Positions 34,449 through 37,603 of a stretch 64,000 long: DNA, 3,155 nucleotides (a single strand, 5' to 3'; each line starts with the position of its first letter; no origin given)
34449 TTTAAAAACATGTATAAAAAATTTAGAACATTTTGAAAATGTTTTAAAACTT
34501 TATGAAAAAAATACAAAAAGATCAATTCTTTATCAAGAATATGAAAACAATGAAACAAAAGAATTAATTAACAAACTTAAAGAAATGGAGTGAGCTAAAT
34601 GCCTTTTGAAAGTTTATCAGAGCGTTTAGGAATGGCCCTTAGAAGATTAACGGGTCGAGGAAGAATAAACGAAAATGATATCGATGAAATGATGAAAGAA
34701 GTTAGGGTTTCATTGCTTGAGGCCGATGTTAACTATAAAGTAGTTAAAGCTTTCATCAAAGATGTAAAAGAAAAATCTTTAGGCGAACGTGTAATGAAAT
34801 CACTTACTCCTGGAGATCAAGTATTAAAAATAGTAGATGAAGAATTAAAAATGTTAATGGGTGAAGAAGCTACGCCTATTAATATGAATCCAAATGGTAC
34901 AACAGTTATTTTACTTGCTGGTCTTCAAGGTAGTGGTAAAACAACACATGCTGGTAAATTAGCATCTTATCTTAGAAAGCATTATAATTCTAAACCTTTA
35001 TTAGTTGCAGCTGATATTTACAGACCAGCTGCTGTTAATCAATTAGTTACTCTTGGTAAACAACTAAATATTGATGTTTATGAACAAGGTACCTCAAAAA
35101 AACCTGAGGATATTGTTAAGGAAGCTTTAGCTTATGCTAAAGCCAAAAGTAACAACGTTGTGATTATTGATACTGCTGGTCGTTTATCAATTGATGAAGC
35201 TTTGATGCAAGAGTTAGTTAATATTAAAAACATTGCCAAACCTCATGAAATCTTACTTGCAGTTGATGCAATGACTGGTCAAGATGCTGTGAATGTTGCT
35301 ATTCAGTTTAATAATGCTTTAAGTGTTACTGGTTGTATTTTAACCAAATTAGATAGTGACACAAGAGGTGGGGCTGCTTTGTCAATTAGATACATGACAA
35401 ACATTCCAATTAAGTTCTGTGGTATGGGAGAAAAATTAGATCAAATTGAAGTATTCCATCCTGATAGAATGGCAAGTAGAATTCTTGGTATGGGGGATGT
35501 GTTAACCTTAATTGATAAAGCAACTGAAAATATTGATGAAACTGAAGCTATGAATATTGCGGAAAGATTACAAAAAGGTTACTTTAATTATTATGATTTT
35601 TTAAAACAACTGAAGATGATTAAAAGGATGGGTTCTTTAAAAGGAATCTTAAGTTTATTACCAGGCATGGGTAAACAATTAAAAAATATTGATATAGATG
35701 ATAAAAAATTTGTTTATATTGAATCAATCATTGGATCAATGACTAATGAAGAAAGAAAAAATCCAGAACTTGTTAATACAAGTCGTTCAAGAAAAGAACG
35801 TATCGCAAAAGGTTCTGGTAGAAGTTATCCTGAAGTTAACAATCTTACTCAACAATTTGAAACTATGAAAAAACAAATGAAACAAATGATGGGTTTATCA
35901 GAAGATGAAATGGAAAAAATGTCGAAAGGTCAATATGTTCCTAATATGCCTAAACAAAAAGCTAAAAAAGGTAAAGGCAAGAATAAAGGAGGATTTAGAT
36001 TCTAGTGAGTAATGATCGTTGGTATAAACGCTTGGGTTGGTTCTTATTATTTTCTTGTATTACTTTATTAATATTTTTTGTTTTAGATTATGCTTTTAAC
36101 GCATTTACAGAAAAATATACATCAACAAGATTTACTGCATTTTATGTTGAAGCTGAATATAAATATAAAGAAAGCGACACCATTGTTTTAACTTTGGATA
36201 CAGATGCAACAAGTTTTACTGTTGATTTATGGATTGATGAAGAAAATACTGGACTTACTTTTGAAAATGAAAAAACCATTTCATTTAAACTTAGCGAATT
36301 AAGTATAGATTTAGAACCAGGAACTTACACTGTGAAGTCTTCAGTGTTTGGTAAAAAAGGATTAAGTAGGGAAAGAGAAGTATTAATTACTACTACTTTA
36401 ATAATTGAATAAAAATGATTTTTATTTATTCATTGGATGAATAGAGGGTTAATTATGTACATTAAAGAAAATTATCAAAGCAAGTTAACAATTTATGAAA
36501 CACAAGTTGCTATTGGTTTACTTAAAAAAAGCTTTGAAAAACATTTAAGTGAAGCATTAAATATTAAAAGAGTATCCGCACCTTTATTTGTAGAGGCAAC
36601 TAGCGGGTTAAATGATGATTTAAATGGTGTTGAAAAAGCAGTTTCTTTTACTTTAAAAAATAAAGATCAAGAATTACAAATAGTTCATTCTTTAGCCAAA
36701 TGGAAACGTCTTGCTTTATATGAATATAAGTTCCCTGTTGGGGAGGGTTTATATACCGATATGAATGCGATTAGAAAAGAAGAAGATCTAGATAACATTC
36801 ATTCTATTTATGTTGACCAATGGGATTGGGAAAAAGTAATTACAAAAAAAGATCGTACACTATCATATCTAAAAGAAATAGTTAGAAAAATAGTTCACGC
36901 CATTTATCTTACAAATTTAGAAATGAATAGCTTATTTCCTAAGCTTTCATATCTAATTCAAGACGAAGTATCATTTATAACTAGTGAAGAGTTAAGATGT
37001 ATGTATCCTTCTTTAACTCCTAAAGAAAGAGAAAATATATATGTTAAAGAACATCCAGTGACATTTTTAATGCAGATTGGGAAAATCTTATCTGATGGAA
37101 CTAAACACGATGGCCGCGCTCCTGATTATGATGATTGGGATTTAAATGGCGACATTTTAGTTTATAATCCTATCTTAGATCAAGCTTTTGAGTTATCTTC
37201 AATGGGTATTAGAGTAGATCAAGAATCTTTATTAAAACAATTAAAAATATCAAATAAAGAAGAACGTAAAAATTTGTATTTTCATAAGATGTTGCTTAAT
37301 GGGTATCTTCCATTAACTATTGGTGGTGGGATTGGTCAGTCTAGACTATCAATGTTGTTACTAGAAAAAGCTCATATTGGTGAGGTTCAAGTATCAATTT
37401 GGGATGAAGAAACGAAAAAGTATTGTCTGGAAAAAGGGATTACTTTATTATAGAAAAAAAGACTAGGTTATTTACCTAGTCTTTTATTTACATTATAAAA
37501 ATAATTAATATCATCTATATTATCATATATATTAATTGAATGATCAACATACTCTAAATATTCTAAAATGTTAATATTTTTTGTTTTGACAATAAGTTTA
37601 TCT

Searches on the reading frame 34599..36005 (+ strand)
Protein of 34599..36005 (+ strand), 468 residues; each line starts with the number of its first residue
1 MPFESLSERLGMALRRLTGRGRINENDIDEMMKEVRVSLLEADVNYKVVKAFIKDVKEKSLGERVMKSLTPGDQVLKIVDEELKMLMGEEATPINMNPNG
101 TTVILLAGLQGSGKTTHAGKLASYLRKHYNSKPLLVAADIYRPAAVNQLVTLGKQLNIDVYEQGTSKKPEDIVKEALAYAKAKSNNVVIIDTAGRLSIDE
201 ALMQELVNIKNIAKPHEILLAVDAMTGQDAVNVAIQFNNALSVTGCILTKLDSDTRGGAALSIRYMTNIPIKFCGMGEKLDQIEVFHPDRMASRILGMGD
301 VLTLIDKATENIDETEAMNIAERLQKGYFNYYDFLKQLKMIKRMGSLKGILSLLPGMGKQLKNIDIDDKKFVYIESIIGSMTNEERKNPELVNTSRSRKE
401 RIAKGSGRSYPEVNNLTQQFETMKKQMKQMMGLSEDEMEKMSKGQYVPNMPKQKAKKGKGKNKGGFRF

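Call 13: search_protein_families(library=pfam, proteins=[window:34599-36005:+], max_evalue=0.001)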
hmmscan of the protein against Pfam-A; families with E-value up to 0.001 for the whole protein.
window:34599-36005:+ (468 aa): 5 families
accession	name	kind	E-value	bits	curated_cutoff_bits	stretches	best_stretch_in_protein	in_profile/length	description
PF00448.28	SRP54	-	3.6e-74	249.1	22.7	1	102-297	2-196/196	SRP54-type protein, GTPase domain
PF02978.25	SRP_SPB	-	4.2e-30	104.4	27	1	329-427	2-91/91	Signal peptide binding domain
PF02881.24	SRP54_N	-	9.3e-21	74.3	22.4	1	6-83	1-75/75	SRP54-type protein, helical bundle domain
PF13401.12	AAA_22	-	9.9e-06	26.3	27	1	101-215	5-115/130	AAA domain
PF13207.12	AAA_17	-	0.00015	22.5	27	1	108-220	2-107/136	AAA domain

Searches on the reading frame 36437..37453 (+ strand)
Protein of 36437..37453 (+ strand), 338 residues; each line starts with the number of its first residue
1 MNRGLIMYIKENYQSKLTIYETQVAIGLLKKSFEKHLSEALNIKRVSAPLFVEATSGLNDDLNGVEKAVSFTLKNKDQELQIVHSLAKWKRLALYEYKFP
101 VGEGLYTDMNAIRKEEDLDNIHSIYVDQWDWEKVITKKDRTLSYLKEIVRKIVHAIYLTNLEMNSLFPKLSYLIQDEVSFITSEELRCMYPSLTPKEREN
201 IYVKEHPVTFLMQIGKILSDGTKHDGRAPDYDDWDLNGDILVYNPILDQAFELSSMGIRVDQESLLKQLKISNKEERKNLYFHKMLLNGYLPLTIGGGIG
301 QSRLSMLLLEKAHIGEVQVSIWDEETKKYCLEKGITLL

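Call 13: search_protein_families(library=pfam, proteins=[window:36437-37453:+], max_evalue=0.001)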
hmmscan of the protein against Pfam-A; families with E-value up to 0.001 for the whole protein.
window:36437-37453:+ (338 aa): 2 families
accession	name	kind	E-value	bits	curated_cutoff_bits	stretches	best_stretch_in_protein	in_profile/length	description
PF03590.20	AsnA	-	6.3e-102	340.6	27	1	23-248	1-227/228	Aspartate-ammonia ligase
PF00152.25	tRNA-synt_2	-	8.1e-08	32.1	25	1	115-318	103-302/308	tRNA synthetases class II (D, K and N)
